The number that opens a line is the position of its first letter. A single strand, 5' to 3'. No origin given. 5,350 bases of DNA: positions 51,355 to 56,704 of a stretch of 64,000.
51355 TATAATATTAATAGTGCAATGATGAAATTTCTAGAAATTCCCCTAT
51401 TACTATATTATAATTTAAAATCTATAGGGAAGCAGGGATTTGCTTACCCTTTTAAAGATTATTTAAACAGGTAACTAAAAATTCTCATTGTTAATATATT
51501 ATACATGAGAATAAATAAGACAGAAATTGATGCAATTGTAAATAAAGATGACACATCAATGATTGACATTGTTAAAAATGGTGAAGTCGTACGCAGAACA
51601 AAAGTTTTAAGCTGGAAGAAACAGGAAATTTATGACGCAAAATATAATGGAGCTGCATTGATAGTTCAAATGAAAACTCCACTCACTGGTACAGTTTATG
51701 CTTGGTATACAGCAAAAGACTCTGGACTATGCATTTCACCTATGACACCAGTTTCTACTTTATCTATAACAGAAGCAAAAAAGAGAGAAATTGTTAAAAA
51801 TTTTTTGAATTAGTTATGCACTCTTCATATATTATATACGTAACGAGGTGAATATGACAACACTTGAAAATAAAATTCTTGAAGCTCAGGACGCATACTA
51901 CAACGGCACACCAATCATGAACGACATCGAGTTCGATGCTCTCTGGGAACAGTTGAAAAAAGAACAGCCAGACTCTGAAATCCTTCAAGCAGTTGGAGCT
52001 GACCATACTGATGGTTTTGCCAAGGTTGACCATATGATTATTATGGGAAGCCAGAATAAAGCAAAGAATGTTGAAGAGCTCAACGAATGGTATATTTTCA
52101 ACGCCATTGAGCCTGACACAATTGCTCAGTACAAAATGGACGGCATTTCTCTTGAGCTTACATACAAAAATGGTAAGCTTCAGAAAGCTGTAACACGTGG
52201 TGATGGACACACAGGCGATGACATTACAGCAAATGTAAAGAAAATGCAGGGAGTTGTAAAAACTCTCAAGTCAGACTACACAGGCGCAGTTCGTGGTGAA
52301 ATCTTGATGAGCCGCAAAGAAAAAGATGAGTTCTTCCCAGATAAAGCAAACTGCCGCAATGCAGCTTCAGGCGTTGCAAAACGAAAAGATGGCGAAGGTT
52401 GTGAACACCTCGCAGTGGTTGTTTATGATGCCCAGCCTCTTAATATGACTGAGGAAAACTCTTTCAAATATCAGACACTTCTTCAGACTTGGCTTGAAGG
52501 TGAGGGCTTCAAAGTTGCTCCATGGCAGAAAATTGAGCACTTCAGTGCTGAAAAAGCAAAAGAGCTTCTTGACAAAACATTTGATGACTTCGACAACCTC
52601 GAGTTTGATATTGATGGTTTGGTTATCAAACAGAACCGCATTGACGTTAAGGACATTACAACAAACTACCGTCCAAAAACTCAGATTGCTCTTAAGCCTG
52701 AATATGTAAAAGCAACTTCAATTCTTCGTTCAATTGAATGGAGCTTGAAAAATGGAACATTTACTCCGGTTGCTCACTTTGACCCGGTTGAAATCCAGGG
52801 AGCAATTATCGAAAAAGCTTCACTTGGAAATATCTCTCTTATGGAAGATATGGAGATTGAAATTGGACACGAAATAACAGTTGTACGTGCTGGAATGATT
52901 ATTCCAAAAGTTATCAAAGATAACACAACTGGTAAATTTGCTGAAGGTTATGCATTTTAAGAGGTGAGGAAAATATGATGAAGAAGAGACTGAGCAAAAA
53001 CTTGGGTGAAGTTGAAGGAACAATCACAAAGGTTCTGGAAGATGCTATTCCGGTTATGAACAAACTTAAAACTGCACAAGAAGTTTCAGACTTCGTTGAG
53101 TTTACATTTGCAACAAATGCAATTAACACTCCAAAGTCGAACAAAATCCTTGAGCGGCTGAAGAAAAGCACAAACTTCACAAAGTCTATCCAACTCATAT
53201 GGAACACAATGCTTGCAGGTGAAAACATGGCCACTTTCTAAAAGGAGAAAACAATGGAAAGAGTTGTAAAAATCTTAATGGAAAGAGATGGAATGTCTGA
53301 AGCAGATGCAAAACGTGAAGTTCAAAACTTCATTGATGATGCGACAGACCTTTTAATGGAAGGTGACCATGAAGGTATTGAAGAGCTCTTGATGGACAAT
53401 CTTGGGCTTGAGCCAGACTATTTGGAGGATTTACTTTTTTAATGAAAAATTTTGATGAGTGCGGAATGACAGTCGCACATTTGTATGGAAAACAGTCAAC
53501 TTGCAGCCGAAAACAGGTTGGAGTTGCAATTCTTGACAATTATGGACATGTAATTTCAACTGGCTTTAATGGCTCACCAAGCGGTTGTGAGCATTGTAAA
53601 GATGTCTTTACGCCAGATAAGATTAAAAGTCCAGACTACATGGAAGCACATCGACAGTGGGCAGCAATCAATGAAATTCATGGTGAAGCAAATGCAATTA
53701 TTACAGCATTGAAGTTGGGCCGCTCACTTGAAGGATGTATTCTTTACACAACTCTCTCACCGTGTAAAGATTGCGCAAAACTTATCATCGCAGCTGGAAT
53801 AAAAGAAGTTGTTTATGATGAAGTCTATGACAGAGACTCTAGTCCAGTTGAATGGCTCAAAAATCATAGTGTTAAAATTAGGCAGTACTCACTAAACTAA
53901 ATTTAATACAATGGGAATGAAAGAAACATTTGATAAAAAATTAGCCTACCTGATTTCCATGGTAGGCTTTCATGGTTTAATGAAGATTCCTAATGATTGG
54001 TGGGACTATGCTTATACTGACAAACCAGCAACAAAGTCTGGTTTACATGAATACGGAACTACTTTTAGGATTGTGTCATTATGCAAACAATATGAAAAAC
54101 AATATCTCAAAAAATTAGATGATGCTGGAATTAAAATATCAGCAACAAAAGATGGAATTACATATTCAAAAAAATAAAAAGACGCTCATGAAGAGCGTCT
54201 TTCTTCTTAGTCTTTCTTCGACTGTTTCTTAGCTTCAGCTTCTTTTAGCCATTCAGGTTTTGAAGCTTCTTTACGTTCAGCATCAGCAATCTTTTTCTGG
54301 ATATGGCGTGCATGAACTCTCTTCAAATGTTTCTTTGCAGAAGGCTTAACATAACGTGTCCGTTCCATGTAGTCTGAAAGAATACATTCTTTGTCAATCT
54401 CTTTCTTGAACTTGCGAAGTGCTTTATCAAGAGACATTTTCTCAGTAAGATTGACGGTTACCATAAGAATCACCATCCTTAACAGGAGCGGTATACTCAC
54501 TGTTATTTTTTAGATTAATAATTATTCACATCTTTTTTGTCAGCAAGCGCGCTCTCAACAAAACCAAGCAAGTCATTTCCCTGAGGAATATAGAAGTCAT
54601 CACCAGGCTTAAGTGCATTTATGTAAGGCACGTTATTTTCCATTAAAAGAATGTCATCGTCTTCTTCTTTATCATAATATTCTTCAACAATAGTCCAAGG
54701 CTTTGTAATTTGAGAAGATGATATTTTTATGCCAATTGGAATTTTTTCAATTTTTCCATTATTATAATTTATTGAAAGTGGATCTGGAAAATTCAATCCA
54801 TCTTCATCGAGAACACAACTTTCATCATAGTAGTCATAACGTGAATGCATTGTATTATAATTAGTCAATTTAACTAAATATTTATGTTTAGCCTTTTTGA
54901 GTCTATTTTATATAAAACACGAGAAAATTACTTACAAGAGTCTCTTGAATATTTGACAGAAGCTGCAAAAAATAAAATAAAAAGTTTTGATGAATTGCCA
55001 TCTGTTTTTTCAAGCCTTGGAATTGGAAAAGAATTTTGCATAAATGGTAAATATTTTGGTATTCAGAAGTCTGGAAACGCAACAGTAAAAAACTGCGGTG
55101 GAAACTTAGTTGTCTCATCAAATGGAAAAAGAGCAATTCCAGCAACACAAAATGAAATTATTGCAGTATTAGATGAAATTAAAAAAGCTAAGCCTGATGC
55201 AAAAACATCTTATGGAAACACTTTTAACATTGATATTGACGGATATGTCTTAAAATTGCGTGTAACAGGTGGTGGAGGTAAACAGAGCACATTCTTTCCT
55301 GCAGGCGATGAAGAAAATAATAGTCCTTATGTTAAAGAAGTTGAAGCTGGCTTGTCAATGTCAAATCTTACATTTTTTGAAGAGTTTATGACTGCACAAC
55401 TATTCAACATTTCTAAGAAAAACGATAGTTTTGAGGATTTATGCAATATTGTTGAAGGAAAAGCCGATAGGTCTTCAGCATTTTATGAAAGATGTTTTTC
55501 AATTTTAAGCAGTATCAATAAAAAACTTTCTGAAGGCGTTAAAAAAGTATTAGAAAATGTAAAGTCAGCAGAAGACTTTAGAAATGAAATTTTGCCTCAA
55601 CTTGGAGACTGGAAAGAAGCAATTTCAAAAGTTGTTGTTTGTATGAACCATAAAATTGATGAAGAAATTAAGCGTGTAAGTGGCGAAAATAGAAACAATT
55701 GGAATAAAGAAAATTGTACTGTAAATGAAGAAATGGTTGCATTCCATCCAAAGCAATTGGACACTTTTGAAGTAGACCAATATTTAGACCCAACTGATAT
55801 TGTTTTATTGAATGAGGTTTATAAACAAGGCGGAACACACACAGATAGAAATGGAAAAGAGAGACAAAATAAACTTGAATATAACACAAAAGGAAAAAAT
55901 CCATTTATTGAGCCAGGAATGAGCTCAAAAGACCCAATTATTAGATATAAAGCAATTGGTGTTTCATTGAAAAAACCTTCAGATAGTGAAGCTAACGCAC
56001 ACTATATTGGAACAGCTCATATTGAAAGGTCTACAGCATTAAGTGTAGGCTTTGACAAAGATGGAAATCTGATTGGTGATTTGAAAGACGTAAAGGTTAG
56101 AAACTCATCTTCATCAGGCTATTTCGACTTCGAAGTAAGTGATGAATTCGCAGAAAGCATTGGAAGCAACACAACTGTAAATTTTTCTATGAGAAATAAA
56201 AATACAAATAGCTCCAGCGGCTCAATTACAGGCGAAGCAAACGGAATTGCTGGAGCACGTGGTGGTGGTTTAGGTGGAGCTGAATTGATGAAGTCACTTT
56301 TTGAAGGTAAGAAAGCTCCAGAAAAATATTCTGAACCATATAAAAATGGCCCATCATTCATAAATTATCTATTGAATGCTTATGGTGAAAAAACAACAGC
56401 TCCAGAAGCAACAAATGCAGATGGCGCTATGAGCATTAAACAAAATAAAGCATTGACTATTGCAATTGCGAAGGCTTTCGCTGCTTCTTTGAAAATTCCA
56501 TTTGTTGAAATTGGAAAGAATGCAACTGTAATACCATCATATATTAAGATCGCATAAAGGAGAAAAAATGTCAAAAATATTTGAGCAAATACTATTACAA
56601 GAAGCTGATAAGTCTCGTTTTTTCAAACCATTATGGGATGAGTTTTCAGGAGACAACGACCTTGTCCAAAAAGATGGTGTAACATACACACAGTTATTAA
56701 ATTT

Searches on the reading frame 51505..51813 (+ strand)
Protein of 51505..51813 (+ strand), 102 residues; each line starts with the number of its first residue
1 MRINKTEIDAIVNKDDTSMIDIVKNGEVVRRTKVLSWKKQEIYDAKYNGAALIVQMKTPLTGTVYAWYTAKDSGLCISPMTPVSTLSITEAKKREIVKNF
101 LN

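Call 7: search_protein_families(library=pfam, proteins=[window:51505-51813:+], max_evalue=0.01)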
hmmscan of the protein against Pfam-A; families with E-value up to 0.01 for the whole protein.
window:51505-51813:+ (102 aa): 0 families

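Call 8: search_protein_families(library=phrogs, proteins=[window:51505-51813:+], max_evalue=0.001)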
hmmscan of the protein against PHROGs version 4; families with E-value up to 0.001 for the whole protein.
window:51505-51813:+ (102 aa): 0 families

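Call 46: find_encoding_contigs(protein=window:51505-51813:+, flank=3000, max_places=10)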
Protein window:51505-51813:+ (102 aa): 20 contigs read that carry it; 10 places shown.
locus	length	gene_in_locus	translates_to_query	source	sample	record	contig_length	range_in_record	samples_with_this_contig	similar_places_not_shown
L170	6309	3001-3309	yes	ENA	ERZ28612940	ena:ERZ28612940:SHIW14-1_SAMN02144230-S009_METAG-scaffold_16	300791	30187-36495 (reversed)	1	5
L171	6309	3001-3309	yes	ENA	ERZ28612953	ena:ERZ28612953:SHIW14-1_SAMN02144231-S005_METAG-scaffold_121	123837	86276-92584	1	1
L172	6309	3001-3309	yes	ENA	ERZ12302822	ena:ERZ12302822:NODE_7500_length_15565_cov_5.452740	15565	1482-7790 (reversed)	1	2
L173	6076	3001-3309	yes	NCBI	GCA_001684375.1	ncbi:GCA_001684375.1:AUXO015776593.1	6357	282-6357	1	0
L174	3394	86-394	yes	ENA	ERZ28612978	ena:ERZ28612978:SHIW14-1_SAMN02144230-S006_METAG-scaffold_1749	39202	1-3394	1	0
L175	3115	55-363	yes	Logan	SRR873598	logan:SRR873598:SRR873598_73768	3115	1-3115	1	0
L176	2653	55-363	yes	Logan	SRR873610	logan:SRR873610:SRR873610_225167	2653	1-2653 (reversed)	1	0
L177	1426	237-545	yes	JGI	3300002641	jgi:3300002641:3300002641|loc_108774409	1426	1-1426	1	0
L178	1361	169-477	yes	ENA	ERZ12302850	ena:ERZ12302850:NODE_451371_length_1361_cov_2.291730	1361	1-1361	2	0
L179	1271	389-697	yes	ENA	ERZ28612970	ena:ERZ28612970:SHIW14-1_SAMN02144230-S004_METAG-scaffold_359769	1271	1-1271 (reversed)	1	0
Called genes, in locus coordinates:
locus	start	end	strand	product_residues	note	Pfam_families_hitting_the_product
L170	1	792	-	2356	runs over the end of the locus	-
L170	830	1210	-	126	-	-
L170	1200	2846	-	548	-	PF00118:Cpn60_TCP1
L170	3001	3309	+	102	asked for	-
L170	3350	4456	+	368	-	PF01653:DNA_ligase_aden, PF03120:OB_DNA_ligase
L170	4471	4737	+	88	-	-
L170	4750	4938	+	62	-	-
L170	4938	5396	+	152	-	PF00383:dCMP_cyt_deam_1, PF14437:MafB19-deam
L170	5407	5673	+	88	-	-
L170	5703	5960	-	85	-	PF01165:Ribosomal_S21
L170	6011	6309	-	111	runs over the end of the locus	-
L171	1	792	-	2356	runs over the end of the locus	-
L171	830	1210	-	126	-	-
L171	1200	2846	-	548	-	PF00118:Cpn60_TCP1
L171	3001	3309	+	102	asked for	-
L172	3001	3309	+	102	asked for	-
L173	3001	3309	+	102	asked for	-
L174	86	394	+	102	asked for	-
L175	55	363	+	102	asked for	-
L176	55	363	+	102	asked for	-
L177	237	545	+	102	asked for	-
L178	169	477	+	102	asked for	-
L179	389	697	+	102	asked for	-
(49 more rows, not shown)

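Call 98: find_homologous_proteins(query=window:51505-51810:+, max_evalue=0.001)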
Query window:51505-51810:+ (102 aa): 3 proteins with E <= 0.001 among 18 candidates.
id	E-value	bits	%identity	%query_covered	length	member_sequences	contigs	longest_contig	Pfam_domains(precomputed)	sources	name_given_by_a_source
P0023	4.6e-58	211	97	100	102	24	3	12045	-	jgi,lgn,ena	jgi:hypothetical protein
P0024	1.6e-57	209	95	100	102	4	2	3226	-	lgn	-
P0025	2.1e-39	151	70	98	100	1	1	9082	-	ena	-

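Call 99: find_encoding_contigs(protein=P0025, flank=6000, max_places=2)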
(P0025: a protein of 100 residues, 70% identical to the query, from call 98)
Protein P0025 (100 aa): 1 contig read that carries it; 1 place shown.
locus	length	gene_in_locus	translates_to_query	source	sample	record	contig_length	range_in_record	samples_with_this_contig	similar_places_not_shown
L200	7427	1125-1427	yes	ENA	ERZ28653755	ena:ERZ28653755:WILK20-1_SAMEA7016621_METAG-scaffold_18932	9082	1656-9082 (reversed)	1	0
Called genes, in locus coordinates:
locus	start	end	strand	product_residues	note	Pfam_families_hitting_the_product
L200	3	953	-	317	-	?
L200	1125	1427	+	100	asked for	-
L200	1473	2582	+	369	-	PF01653:DNA_ligase_aden, PF03120:OB_DNA_ligase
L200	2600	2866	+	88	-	-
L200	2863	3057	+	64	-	-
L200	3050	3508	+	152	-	PF00383:dCMP_cyt_deam_1, PF14437:MafB19-deam, PF14439:Bd3614-deam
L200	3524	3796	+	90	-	-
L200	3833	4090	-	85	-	PF01165:Ribosomal_S21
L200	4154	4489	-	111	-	-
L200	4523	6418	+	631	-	-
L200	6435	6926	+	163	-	-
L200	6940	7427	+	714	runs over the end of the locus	?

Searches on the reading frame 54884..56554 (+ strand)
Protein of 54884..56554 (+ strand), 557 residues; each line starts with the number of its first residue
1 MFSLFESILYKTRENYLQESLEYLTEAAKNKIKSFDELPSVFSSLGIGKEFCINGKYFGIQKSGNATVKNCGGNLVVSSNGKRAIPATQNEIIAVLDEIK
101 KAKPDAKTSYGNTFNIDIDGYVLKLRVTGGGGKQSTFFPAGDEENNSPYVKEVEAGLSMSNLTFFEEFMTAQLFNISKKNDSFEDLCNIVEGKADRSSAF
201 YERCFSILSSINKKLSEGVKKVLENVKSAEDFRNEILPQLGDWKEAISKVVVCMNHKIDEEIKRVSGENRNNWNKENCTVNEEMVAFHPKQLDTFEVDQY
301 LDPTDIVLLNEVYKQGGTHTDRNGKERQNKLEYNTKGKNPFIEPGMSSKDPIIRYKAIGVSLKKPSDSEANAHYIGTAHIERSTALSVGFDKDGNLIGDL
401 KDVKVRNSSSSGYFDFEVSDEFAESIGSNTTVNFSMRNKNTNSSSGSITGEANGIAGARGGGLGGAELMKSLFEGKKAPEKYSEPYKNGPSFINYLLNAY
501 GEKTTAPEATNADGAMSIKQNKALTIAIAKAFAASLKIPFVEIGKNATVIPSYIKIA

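Call 33: search_solved_structures(query=window:54884-56554:+, max_evalue=1)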
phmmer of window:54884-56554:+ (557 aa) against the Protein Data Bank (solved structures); distinct sequences matched with E-value up to 1: 9.
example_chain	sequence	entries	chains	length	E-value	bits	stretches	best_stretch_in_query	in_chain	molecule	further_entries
2jgn_A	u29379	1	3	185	0.095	14.6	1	300-405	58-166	ATP-DEPENDENT RNA HELICASE DDX3X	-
7ymf_B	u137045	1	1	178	0.12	14.3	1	302-405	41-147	ATP-dependent RNA helicase DDX3X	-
2i4i_A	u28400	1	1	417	0.56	12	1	301-405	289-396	ATP-dependent RNA helicase DDX3X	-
5e7i_B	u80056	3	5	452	0.64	11.9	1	301-405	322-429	ATP-dependent RNA helicase DDX3X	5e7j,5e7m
7liu_A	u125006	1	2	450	0.64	11.8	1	301-405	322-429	ATP-dependent RNA helicase DDX3X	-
6o5f_A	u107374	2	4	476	0.65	11.8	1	301-405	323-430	ATP-dependent RNA helicase DDX3X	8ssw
6cz5_A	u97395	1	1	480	0.66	11.8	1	301-405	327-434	ATP-dependent RNA helicase DDX3X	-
4pxa_A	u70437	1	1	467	0.68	11.8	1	301-405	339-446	ATP-dependent RNA helicase DDX3X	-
9e2c_A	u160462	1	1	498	0.71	11.7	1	301-405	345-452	Isoform 2 of ATP-dependent RNA helicase DDX3X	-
